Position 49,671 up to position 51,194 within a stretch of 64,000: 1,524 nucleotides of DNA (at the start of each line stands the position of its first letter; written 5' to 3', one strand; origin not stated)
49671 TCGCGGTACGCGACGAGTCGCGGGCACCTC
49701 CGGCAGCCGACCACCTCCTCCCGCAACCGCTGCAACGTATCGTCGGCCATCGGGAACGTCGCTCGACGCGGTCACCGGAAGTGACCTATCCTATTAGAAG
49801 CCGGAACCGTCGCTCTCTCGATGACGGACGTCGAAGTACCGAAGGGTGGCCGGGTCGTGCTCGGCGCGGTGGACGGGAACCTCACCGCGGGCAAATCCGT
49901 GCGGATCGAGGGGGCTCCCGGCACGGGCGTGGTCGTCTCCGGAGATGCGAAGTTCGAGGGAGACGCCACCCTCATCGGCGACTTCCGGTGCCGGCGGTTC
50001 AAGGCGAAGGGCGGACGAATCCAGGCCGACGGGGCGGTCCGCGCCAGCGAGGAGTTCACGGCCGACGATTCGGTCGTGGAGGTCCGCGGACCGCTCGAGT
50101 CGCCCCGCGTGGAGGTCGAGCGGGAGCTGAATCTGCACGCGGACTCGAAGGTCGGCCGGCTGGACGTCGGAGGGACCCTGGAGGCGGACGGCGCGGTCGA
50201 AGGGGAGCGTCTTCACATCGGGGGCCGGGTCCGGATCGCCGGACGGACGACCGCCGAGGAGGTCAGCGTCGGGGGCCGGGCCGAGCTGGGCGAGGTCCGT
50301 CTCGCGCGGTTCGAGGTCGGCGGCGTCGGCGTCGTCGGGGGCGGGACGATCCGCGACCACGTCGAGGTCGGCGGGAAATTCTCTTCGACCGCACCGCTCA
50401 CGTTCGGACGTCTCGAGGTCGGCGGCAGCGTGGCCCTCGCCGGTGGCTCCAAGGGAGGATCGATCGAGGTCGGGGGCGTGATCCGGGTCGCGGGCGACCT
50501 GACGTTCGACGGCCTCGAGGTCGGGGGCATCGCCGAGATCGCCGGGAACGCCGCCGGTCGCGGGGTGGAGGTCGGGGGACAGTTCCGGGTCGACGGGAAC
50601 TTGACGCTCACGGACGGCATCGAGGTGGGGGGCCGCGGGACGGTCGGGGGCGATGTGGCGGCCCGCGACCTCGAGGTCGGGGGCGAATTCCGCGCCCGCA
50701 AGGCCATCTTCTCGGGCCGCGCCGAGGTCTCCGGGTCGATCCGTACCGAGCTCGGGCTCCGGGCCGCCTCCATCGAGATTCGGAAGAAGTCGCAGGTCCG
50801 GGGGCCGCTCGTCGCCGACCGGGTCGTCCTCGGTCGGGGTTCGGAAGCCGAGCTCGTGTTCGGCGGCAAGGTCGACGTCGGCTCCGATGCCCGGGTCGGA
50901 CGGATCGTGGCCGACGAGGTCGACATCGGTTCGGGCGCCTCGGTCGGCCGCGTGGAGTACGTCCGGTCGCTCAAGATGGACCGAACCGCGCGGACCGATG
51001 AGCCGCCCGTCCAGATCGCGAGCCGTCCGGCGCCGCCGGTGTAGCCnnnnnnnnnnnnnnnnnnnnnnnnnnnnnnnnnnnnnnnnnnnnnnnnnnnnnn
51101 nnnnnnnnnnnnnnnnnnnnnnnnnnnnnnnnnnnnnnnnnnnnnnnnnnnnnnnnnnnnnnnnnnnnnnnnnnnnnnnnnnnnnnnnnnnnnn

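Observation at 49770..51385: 407-aa poly-bactofilin-like beta-helix protein with a dedicated wHTH gene and an upstream perfect inverted repeat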

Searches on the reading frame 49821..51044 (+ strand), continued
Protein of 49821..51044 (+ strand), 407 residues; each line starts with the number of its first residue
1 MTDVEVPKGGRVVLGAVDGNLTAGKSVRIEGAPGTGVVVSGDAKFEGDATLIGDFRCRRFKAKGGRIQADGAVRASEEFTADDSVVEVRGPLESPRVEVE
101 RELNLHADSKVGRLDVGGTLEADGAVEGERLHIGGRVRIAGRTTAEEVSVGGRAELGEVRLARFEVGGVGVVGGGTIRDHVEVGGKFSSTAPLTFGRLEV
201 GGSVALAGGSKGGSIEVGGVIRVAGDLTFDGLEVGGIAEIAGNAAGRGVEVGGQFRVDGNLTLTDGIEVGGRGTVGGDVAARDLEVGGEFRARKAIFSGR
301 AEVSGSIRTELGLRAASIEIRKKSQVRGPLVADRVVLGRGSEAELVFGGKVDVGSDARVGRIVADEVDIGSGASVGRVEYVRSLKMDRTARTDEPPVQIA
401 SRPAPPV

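Call 37: search_solved_structures(query=A1, max_evalue=1, show_alignments=2)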
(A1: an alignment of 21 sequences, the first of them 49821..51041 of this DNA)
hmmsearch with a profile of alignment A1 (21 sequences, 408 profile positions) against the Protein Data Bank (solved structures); distinct sequences matched with E-value up to 1: 7.
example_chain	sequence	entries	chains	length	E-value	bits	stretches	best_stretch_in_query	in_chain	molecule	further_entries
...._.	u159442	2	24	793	5.5e-08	35.3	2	212-329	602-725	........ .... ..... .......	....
6ria_A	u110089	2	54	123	0.00066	21.9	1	238-330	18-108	bactofilin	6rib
2n3d_A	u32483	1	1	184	0.00093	21.4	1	206-293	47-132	Bactofilin A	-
5b04_I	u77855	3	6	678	0.0014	20.8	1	269-345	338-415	Probable translation initiation factor eIF-2B subunit epsilon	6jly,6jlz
3twd_A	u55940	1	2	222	0.2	13.7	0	240-304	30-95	Bifunctional protein glmU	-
5e7f_G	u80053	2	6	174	0.6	12.1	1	5-61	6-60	Major structural protein 1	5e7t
5e7t_G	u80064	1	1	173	0.78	11.8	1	5-61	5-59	Major structural protein 1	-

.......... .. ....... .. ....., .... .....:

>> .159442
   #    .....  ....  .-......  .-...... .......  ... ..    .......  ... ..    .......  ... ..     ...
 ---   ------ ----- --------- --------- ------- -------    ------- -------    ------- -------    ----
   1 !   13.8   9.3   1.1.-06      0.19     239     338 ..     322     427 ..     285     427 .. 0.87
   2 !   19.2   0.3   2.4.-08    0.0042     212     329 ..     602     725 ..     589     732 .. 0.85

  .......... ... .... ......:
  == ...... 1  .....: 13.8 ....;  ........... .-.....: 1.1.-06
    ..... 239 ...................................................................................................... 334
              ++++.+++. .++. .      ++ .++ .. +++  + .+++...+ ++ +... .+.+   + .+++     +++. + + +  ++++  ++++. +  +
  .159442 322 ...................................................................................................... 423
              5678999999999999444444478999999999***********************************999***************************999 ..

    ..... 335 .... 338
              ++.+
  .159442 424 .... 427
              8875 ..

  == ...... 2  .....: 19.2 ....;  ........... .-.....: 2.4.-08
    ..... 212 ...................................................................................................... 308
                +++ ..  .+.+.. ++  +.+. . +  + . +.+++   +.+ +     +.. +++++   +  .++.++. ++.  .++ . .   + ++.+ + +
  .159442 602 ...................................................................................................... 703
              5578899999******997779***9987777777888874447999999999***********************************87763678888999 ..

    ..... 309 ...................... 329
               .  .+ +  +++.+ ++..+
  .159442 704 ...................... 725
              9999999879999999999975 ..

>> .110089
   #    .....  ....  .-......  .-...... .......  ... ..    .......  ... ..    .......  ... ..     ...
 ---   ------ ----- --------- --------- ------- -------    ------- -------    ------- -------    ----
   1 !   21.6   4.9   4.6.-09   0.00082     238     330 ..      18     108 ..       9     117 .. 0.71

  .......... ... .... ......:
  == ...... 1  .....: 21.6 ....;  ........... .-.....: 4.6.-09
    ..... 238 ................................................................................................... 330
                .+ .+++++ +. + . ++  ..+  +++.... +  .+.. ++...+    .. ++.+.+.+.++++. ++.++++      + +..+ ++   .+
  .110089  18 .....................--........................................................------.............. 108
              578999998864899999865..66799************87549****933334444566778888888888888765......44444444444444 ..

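Call 46: search_protein_representatives(alignment_id=A1)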
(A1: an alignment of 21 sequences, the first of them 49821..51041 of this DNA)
Query: 21 sequences, 408 profile positions. Proteins with E-value up to 0.001 (for the whole library): 3925; up to 1e-10: 1155; up to 1e-30: 167. The best 150 are listed.
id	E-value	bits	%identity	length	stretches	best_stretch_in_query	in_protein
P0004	2.2e-151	520.9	-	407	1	1-407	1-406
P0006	2.3e-138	478.0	-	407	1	1-406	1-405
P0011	6.1e-137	473.2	-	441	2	105-408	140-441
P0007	2.6e-136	471.2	-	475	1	1-408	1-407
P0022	1.1e-135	469.1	-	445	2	3-273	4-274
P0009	2.6e-134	464.6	-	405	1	1-408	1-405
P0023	5.2e-130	450.4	-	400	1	7-407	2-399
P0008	1.2e-128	445.9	-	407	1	1-405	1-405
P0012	2.7e-125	434.9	-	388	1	1-408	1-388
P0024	2.2e-122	425.3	-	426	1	4-408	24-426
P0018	1.6e-121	422.5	-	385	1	10-408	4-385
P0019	9.3e-121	420.0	-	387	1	10-408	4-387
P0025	1.7e-119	415.8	-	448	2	103-406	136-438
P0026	8.9e-119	413.4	-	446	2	103-407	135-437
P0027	9.2e-119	413.4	-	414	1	4-407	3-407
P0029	8.3e-115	400.4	-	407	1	4-405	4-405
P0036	2.7e-108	378.9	-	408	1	5-404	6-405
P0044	3.9e-104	365.2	-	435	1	1-408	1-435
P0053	5.9e-92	325.1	-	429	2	124-403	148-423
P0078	5.2e-68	246.2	-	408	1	5-406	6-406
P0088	2.6e-60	220.9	-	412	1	27-407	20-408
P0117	3.4e-46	174.4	-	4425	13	35-278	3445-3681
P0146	1.6e-36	142.5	-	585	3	198-407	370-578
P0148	6.6e-36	140.5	-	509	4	314-405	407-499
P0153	1.6e-34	135.9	-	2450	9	139-302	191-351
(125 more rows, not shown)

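Call 59: search_protein_families(library=pfam, proteins=[P0117, P0146, P0148, P0153], max_evalue=0.001)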
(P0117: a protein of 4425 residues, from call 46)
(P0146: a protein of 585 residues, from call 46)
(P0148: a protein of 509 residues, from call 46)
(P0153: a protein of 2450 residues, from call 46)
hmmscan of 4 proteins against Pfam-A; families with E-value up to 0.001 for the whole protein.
P0117 (4425 aa): 1 family
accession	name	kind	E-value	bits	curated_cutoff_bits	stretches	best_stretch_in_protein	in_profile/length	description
PF12951.13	PATR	-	0.00039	20.8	27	1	178-210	1-30/30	Passenger-associated-transport-repeat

P0146 (585 aa): 1 family
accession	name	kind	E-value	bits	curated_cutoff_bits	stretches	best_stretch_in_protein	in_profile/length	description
PF04519.19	Bactofilin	-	3e-13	50.3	27.9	1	48-137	7-92/98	Polymer-forming cytoskeletal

P0148 (509 aa): 1 family
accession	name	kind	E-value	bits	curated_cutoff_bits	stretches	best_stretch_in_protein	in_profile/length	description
PF04519.19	Bactofilin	-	0.00044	20.9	27.9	0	75-141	6-72/98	Polymer-forming cytoskeletal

P0153 (2450 aa): 1 family
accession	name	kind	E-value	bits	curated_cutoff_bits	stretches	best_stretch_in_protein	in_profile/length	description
PF04519.19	Bactofilin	-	2.9e-21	76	27.9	0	1142-1244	3-96/98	Polymer-forming cytoskeletal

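Call 76: list_cluster_members(proteins=[P0022, P0024, P0025, P0029, P0036, P0044, P0053, P0078, P0088, P0153])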
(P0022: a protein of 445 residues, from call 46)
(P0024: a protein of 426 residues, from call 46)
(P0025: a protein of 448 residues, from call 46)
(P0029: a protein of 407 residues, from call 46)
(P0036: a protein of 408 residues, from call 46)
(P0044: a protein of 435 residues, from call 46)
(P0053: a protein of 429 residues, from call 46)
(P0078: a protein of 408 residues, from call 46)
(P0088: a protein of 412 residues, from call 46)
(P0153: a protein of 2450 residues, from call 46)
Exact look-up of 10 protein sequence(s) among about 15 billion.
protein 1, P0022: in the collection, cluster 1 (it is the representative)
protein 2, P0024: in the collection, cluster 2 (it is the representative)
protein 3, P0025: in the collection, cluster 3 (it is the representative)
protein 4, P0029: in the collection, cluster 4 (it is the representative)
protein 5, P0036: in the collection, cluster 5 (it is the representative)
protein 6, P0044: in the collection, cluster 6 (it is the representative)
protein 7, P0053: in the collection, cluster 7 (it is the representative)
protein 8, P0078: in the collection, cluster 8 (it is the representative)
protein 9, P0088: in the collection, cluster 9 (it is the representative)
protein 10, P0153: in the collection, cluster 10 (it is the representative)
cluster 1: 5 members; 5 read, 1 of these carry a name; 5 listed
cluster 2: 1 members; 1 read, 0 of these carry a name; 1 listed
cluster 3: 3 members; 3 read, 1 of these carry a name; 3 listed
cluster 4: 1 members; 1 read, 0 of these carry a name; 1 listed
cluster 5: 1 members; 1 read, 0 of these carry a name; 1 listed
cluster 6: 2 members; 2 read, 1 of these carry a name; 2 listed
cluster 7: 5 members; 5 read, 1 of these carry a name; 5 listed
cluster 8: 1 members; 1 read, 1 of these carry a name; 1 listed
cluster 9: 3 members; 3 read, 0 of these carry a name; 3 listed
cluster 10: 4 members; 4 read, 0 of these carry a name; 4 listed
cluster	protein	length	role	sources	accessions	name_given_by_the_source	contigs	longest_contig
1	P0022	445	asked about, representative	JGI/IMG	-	-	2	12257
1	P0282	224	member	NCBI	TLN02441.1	hypothetical protein FDZ71_13075, partial [bacterium]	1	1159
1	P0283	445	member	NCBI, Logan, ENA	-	-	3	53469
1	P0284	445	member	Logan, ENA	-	-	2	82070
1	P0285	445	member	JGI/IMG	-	-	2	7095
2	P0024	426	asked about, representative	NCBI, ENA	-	-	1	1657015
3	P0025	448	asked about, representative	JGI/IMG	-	cytoskeletal protein CcmA (bactofilin family)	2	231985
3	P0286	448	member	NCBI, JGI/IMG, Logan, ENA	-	-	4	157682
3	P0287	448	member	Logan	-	-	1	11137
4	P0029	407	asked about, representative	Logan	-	-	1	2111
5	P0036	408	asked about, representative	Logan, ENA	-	-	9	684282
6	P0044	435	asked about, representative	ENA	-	-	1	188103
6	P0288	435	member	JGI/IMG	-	cytoskeletal protein CcmA (bactofilin family)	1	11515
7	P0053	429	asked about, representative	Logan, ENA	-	-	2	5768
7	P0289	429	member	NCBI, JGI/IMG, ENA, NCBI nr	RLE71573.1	MAG: hypothetical protein DRZ80_08270 [Thermoprotei archaeon]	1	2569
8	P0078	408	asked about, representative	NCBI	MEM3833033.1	MAG: hypothetical protein QW128_05490 [Thermoprotei archaeon]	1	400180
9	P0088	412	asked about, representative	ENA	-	-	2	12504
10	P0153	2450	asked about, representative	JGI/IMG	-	-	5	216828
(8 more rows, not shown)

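Call 77: find_encoding_contigs(protein=P0078, flank=3000, max_places=1)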
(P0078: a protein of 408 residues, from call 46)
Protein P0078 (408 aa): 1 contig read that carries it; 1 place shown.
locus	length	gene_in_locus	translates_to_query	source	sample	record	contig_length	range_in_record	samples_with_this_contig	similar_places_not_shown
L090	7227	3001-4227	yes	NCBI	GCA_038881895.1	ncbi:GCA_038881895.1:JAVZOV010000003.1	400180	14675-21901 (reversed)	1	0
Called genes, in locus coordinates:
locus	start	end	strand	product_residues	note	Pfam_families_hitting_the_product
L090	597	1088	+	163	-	PF01613:Flavin_Reduct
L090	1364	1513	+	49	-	-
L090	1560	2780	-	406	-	PF00089:Trypsin, PF13365:Trypsin_2, PF13180:PDZ_2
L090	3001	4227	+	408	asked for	PF04519:Bactofilin (faint)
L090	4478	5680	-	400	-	PF27234:MJ0013, PF07282:Cas12f1-like_TNB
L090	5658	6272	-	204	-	PF12728:HTH_17, PF00376:MerR, PF13411:MerR_1, PF00239:Resolvase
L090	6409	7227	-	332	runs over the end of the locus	PF00742:Homoserine_dh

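Call 78: find_encoding_contigs(protein=P0024, flank=3000, max_places=1)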
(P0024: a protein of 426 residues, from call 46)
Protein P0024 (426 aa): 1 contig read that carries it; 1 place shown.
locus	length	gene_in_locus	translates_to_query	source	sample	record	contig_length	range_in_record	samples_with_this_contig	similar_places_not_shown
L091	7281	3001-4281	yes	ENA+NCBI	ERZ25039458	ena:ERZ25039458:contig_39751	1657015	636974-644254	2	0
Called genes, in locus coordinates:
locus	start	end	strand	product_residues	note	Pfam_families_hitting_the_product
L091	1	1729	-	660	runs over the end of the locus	PF01702:TGT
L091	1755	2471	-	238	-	PF03167:UDG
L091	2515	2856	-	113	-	-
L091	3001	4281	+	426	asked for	PF04519:Bactofilin (weak)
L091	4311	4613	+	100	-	PF14947:HTH_45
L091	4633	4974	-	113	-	PF00581:Rhodanese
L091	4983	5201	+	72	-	PF04945:YHS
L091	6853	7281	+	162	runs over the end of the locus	-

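Call 84: search_protein_families(library=padloc, proteins=[window:49821-51041:+], max_evalue=0.01)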
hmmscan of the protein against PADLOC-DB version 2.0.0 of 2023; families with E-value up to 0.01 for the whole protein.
window:49821-51041:+ (407 aa): 0 families

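Call 85: search_protein_families(library=phrogs, proteins=[window:49821-51041:+], max_evalue=0.01)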
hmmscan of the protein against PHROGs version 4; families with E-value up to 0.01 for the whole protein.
window:49821-51041:+ (407 aa): 1 family
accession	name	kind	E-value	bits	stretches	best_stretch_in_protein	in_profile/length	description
phrog_4549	-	tail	0.00089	18.5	1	37-321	483-724/869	tail fiber protein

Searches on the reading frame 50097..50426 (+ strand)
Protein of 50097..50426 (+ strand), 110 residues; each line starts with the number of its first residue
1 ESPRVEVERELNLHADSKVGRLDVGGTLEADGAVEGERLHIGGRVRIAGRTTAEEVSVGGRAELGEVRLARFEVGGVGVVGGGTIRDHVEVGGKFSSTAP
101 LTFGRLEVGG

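Call 40: search_protein_families(library=pfam, proteins=[window:50097-50426:+], max_evalue=1)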
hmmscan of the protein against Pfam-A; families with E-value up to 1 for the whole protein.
seq(110 aa): 1 family
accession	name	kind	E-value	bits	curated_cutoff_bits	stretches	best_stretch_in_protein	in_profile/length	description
PF04519.19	Bactofilin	-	0.056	14.1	27.9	1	20-88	11-84/98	Polymer-forming cytoskeletal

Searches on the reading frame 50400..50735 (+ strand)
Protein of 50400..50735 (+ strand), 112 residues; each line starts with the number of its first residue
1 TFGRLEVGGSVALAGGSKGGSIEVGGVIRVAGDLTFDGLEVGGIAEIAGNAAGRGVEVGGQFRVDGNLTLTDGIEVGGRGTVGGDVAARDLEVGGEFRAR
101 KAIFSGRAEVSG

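Call 40: search_protein_families(library=pfam, proteins=[window:50400-50735:+], max_evalue=1)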
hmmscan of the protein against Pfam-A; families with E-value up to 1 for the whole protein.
seq(112 aa): 2 families
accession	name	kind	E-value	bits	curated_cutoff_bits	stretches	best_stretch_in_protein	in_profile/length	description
PF04519.19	Bactofilin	-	0.00025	21.7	27.9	1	19-94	16-88/98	Polymer-forming cytoskeletal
PF18886.6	DUF5649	-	0.25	12.1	25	1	1-38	13-47/68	Repeats of unknown function (DUF5649)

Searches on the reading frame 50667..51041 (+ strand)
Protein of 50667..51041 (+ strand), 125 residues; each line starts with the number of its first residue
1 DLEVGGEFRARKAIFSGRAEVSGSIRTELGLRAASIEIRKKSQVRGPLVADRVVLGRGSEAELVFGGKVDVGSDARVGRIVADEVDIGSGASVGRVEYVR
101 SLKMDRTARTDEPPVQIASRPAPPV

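Call 40: search_protein_families(library=pfam, proteins=[window:50667-51041:+], max_evalue=1)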
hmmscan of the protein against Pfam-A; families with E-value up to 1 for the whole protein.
seq(125 aa): 2 families
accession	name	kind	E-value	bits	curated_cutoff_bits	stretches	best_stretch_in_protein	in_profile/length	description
PF04519.19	Bactofilin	-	0.00063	20.4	27.9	2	8-59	41-91/98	Polymer-forming cytoskeletal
PF24894.1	Hexapep_GlmU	-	0.069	13.7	23.3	1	41-94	29-84/104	GlmU-like, C-terminal hexapeptide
